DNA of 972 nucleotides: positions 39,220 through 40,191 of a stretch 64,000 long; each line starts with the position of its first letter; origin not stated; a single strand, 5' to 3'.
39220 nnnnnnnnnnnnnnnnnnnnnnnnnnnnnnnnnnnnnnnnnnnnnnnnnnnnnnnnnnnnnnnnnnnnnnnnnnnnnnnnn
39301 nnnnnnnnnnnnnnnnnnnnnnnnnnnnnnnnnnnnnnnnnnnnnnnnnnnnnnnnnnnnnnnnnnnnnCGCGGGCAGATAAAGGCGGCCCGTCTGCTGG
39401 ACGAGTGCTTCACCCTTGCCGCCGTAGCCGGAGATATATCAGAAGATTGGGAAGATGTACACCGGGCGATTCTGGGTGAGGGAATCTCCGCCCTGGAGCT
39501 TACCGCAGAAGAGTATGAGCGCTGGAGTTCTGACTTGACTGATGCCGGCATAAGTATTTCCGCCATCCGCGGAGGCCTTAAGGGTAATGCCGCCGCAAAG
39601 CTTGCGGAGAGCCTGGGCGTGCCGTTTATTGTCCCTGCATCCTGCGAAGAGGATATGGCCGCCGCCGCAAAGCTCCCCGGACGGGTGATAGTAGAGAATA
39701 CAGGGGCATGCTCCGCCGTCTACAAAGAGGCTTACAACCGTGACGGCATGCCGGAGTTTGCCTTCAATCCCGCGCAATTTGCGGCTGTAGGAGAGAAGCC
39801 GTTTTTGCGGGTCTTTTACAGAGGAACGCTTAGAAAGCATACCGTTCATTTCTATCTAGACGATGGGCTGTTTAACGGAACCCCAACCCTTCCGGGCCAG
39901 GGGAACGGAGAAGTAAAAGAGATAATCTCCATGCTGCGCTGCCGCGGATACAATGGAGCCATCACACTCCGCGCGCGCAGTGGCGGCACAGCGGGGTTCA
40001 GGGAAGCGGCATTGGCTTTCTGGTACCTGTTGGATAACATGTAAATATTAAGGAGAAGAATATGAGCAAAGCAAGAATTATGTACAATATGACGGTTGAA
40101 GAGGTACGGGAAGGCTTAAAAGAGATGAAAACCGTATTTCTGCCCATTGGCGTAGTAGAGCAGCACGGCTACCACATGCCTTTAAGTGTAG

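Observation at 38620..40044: Unusual fusion of an AAC(3)-type N-acetyltransferase with a xylose-isomerase-like TIM-barrel domain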

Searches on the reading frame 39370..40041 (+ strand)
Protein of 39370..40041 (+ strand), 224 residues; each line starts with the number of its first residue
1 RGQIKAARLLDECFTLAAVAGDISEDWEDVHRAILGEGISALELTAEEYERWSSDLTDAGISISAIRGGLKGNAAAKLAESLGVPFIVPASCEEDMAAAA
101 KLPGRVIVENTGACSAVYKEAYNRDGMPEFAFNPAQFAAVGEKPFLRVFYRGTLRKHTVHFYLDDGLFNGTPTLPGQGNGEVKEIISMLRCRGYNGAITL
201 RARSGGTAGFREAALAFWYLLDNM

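Call 7: search_solved_structures(query=window:39370-40041:+, max_evalue=10, show_alignments=3)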
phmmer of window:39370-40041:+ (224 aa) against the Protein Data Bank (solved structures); distinct sequences matched with E-value up to 10: 4.
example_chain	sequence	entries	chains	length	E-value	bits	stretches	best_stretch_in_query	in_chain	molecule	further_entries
6dqp_A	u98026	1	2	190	0.22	14.1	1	149-210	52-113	FMN reductase (NADPH)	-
6dqi_A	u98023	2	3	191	0.24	13.9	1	149-210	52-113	FMN reductase (NADPH)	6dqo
4pty_C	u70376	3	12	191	0.25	13.9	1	149-210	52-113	FMN reductase SsuE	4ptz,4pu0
9ufe_AA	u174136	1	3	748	0.36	13.4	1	84-154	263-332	Tubular mastigoneme protein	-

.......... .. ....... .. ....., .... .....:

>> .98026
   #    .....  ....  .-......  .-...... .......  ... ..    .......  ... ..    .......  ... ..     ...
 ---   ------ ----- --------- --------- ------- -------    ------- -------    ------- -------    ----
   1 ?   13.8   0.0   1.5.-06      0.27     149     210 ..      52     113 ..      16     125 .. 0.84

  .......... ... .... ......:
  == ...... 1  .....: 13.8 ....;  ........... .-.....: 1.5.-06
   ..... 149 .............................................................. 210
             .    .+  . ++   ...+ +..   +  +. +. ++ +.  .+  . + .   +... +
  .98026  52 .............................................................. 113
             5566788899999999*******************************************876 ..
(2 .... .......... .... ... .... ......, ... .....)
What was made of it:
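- Tried and rejected: A single-sequence search of PDB sequences also found nothing meaningful (call 7).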

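Call 30: search_solved_structures(query=A2, max_evalue=10, show_alignments=3)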
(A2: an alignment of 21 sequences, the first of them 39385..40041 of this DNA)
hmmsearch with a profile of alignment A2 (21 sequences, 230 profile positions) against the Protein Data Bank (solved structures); distinct sequences matched with E-value up to 10: 23.
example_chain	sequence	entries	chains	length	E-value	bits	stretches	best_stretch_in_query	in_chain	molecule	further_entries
4zv6_B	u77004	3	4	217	8.2e-07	32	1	15-116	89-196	Octarellin V.1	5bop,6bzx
2l82_A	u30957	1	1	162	0.0012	21.6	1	19-130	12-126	DESIGNED PROTEIN OR32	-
3tva_A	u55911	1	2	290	0.0019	21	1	46-175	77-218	Xylose isomerase domain protein TIM barrel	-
7osv_A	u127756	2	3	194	0.0021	20.8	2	11-112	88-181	DeNovoTIM6-SB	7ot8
6wvs_A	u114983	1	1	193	0.0044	19.8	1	19-125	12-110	DeNovoTIM15 hyperstable de novo TIM barrel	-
8z1i_A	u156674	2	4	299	0.019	17.7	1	19-150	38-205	Art22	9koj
2l69_A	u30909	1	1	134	0.13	15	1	46-132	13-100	Rossmann 2x3 fold protein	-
4c6t_A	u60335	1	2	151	0.13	15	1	6-86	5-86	PROBABLE WRKY TRANSCRIPTION FACTOR 52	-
4c6s_A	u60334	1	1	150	0.16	14.7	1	6-86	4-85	PROBABLE WRKY TRANSCRIPTION FACTOR 52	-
7a9d_B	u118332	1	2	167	0.27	13.9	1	44-131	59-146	Hemagglutinin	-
7xgs_A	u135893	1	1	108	0.62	12.8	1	37-120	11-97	MADS-box protein SVP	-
3a9i_A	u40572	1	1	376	0.71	12.6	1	19-92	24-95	Homocitrate synthase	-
2ztj_A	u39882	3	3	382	0.73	12.5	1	19-92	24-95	Homocitrate synthase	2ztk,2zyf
4j29_A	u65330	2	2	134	0.77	12.5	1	18-78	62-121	Engineered Protein OR258 | DE NOVO DESIGNED PROTEIN OR258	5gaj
3osu_A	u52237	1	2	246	0.78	12.4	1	3-56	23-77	3-oxoacyl-[acyl-carrier-protein] reductase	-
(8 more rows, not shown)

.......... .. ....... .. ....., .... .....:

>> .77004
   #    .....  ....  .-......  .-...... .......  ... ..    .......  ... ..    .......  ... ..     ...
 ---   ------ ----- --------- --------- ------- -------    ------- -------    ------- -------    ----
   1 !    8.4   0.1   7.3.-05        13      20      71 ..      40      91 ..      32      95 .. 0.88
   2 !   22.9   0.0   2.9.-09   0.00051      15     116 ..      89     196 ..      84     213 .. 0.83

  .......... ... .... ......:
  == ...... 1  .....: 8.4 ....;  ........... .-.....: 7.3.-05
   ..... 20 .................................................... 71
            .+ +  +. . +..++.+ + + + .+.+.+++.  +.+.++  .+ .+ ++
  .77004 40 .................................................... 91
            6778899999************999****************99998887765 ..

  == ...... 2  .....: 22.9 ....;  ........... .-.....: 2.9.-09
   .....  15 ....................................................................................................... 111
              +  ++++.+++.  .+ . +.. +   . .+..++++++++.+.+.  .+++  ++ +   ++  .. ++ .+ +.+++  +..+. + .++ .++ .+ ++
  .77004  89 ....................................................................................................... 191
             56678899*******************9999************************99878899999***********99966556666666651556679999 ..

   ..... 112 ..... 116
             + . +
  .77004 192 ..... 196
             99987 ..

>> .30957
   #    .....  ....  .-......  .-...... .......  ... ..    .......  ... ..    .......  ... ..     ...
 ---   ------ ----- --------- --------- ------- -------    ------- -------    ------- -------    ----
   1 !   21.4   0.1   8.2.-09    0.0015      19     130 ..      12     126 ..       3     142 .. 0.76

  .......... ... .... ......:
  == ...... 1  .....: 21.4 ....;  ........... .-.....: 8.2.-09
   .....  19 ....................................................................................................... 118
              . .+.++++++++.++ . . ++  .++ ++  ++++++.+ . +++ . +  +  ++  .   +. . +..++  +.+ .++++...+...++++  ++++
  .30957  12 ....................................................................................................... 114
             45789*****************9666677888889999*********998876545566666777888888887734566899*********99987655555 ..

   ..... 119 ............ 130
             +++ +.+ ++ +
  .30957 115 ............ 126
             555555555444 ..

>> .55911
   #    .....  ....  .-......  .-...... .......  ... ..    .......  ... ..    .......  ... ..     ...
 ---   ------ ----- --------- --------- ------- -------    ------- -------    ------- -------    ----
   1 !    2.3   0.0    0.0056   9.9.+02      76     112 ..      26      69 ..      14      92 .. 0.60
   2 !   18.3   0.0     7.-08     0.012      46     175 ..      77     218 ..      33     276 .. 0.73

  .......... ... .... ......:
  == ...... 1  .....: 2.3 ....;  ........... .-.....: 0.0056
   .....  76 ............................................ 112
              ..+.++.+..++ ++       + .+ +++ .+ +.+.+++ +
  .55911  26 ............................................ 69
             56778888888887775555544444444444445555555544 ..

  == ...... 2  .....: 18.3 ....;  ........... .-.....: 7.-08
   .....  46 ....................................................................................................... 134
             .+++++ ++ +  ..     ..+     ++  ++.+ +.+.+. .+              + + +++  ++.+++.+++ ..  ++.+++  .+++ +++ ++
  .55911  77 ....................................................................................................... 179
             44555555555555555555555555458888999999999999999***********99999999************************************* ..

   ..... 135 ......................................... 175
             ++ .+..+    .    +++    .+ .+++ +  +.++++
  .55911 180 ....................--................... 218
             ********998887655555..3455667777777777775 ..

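Call 44: predict_structure(alignment_id=A2)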
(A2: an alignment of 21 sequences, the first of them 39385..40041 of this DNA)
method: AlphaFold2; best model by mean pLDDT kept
length: 219 residues; sequences in the alignment: 21
mean_pLDDT: 96.8   pTM: 0.92
mean pLDDT of the five models: 96.8, 96.3, 96.1, 96.0, 95.5
residues with pLDDT >= 90: 215; 70-90: 4; 50-70: 0; < 50: 0
segments of 3 or more residues with pLDDT < 50: none
pLDDT, mean of each block of 10 residues (from residue 1): 93 98 98 98 98 98 95 98 97 96 97 95 97 98 95 97 97 97 96 95 98 96
secondary structure, 60 per line:
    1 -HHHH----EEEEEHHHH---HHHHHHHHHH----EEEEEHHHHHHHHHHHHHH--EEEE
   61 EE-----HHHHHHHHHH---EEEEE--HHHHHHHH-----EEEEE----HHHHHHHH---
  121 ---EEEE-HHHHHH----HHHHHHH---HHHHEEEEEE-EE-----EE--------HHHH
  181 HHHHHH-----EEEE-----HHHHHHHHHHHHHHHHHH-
elements in order: H2-5 E10-14 H15-18 H22-31 E36-40 H41-54 E57-62 H68-77 E81-85 H88-95 E101-105 H110-117 E124-127 H129-134 H139-145 H149-152 E153-158 H177-186 E192-195 H201-218
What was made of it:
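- On Xylose-isomerase-like TIM barrel (Pfam PF01261, AP_endonuc_2): Eight strands in the model (call 44).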

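Call 50: search_protein_representatives(alignment_id=A2)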
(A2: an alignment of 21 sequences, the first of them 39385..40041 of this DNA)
Query: 21 sequences, 230 profile positions. Proteins with E-value up to 0.001 (for the whole library): 873; up to 1e-10: 343; up to 1e-30: 70. The best 150 are listed.
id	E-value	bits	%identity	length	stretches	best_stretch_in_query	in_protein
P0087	7.0e-76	271.1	-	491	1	1-230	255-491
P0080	6.7e-75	267.9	-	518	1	1-230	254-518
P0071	7.5e-75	267.7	-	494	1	1-230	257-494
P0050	4.9e-74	265.1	-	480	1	1-230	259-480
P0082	1.3e-72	260.5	-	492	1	1-230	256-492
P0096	4.2e-72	258.7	-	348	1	1-230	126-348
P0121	7.5e-61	221.9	-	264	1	2-230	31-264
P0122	1.4e-58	214.6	-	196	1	57-230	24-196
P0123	6.0e-56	205.9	-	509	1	1-230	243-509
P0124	7.7e-56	205.5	-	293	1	2-230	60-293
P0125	1.0e-55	205.2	-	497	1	2-230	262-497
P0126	9.4e-55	202.0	-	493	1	2-229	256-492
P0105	1.3e-54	201.5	-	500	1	2-230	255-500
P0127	8.3e-54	198.9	-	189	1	62-230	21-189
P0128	1.3e-53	198.2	-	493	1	2-230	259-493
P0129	1.4e-53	198.1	-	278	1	1-230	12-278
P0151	9.5e-39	149.6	-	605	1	2-230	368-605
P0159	8.7e-37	143.2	-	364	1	2-212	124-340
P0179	2.6e-31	125.3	-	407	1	4-225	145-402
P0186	1.4e-29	119.6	-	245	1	14-212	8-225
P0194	5.6e-28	114.4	-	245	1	18-209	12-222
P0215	1.1e-24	103.6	-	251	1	15-230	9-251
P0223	9.2e-24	100.6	-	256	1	18-229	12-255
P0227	3.1e-23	98.9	-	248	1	19-227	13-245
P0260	1.0e-20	90.6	-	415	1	13-211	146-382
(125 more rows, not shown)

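Call 51: search_protein_families(library=pfam, proteins=[P0151, P0179, P0260, P0159, P0186, P0194, P0215, P0223, P0227, P0129], max_evalue=0.01)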
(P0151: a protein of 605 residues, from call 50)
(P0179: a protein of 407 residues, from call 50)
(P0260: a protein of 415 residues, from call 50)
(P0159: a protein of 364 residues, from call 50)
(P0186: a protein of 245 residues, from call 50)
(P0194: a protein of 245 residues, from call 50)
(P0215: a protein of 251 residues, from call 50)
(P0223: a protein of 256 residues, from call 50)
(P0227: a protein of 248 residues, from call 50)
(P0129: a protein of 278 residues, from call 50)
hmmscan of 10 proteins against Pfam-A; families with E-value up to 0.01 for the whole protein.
P0151 (605 aa): 1 family
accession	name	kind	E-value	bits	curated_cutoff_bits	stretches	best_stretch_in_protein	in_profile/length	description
PF02522.19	Antibiotic_NAT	-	2.2e-36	126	25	1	149-339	2-229/232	Aminoglycoside 3-N-acetyltransferase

P0179 (407 aa): 1 family
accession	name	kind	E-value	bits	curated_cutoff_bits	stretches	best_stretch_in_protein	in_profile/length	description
PF02522.19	Antibiotic_NAT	-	8.7e-13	48.8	25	1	26-116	139-231/232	Aminoglycoside 3-N-acetyltransferase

P0260 (415 aa): 3 families
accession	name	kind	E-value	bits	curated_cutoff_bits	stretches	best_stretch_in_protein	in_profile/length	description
PF01261.30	AP_endonuc_2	-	1.2e-32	114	31.1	1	165-380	7-230/249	Xylose isomerase-like TIM barrel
PF02894.22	GFO_IDH_MocA_C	-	8.2e-09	36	22.9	1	2-131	87-216/218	Oxidoreductase family, C-terminal alpha/beta domain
PF22725.1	GFO_IDH_MocA_C3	-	0.00088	19.7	27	1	2-37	88-123/124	GFO/IDH/MocA C-terminal domain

P0159 (364 aa): 2 families
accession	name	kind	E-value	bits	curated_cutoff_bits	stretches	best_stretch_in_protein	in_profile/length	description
PF02522.19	Antibiotic_NAT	-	1.4e-11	44.9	25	1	1-93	132-227/232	Aminoglycoside 3-N-acetyltransferase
PF18860.6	AbiJ_NTD3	-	0.0028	17.5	32.5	1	138-172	101-135/167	AbiJ N-terminal domain 3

P0186 (245 aa): 1 family
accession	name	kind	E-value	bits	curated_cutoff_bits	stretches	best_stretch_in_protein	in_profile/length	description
PF01261.30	AP_endonuc_2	-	0.00039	20.6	31.1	1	76-240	69-248/249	Xylose isomerase-like TIM barrel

P0194 (245 aa): 1 family
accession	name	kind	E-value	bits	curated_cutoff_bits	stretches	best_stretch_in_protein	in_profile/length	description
PF01261.30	AP_endonuc_2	-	1.3e-08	35.3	31.1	1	103-240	107-248/249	Xylose isomerase-like TIM barrel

P0215 (251 aa): 1 family
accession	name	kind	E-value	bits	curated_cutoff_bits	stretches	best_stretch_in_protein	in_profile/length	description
PF01261.30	AP_endonuc_2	-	2.2e-08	34.5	31.1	1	21-225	2-227/249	Xylose isomerase-like TIM barrel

P0223 (256 aa): 1 family
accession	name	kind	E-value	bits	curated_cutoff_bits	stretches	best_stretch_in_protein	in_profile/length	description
PF01261.30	AP_endonuc_2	-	0.0016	18.7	31.1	1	106-230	99-227/249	Xylose isomerase-like TIM barrel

P0227 (248 aa): 1 family
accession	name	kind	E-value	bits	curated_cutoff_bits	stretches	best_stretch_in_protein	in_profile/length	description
PF01261.30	AP_endonuc_2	-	8.6e-07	29.3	31.1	1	21-241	2-246/249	Xylose isomerase-like TIM barrel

P0129 (278 aa): 1 family
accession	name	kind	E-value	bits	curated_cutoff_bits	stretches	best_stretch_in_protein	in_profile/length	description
PF01261.30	AP_endonuc_2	-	6.2e-15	56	31.1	1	41-255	5-229/249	Xylose isomerase-like TIM barrel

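Call 53: find_encoding_contigs(protein=P0194, flank=6000, max_places=3)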
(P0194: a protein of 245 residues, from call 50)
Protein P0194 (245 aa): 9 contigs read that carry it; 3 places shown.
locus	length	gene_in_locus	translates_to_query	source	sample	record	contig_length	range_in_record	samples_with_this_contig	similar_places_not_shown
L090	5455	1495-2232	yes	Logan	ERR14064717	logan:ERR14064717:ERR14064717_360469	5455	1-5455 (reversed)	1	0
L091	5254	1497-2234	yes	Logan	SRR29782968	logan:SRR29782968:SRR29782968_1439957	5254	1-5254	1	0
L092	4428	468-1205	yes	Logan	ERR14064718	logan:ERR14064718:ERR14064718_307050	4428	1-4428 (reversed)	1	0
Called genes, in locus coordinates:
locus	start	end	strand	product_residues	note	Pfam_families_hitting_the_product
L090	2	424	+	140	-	?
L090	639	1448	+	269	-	PF02522:Antibiotic_NAT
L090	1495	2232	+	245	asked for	PF01261:AP_endonuc_2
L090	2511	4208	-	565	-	-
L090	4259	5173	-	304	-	PF00528:BPD_transp_1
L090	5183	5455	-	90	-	?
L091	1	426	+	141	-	?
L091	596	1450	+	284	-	PF02522:Antibiotic_NAT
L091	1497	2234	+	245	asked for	PF01261:AP_endonuc_2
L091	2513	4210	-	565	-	-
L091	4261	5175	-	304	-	PF00528:BPD_transp_1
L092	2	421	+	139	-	?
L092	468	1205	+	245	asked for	PF01261:AP_endonuc_2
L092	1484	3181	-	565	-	-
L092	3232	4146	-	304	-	PF00528:BPD_transp_1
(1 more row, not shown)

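Call 54: find_encoding_contigs(protein=P0215, flank=6000, max_places=3)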
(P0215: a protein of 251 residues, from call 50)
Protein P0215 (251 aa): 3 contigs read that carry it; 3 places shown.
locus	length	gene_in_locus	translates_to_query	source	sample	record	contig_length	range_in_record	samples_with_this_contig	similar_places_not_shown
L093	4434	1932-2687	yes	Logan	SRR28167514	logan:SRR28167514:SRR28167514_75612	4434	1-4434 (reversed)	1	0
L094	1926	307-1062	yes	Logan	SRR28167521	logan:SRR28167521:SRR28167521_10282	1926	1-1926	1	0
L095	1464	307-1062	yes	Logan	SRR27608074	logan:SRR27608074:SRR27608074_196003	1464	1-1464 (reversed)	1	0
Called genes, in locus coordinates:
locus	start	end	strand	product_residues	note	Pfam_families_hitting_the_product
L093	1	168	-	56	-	?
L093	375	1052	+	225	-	PF04199:Cyclase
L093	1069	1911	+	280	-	PF02522:Antibiotic_NAT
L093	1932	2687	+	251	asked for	PF01261:AP_endonuc_2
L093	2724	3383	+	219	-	PF00027:cNMP_binding, PF13545:HTH_Crp_2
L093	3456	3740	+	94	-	-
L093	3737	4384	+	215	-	PF00037:Fer4 (weak), PF12797:Fer4_2 (weak), PF12837:Fer4_6, PF12838:Fer4_7 (faint), PF13237:Fer4_10 (weak), PF14697:Fer4_21, PF13187:Fer4_9 (weak), PF27217:AF_0155, +1 more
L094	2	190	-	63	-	?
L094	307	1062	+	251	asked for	PF01261:AP_endonuc_2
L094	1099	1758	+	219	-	PF00027:cNMP_binding, PF13545:HTH_Crp_2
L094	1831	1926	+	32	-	?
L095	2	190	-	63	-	?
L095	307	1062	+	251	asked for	PF01261:AP_endonuc_2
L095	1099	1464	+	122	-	?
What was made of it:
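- NAT and TIM are linked by both fusion and gene adjacency (calls 53, 54). The barrel persists as a separate gene next to the NAT, which is hard to explain for a mere scaffold (calls 53, 54). Split NAT and TIM genes do exist in other lineages (calls 53, 54).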

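Call 70: find_encoding_contigs(protein=P0227, flank=8000, max_places=3)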
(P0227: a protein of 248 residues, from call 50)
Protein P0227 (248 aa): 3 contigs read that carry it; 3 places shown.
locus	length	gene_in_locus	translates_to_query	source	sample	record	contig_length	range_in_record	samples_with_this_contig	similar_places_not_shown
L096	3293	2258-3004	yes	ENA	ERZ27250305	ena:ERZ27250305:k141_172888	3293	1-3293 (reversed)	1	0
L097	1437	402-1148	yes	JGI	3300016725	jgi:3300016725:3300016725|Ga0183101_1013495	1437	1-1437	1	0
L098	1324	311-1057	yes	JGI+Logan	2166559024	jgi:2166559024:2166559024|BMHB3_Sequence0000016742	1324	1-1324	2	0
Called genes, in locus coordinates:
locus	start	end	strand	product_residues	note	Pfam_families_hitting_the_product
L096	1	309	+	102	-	?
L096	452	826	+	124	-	PF00392:GntR, PF13730:HTH_36 (faint)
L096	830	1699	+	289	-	PF00005:ABC_tran, PF13304:AAA_21 (weak)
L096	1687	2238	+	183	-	PF13346:ABC2_membrane_5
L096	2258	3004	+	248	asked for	PF01261:AP_endonuc_2 (faint)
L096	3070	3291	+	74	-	?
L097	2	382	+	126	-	?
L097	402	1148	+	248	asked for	PF01261:AP_endonuc_2 (faint)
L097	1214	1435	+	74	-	?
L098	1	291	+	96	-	?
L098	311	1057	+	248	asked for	PF01261:AP_endonuc_2 (faint)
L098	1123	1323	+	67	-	?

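Call 71: find_encoding_contigs(protein=P0186, flank=8000, max_places=3)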
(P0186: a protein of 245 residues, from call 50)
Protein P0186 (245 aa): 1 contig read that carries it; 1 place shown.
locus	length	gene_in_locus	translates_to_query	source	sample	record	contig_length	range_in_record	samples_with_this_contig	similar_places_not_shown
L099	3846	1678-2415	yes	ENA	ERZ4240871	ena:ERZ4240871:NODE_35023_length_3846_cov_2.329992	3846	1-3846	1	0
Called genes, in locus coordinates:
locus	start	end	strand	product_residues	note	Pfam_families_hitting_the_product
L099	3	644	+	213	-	?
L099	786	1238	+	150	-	-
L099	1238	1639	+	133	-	-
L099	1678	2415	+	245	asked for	-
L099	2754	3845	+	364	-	?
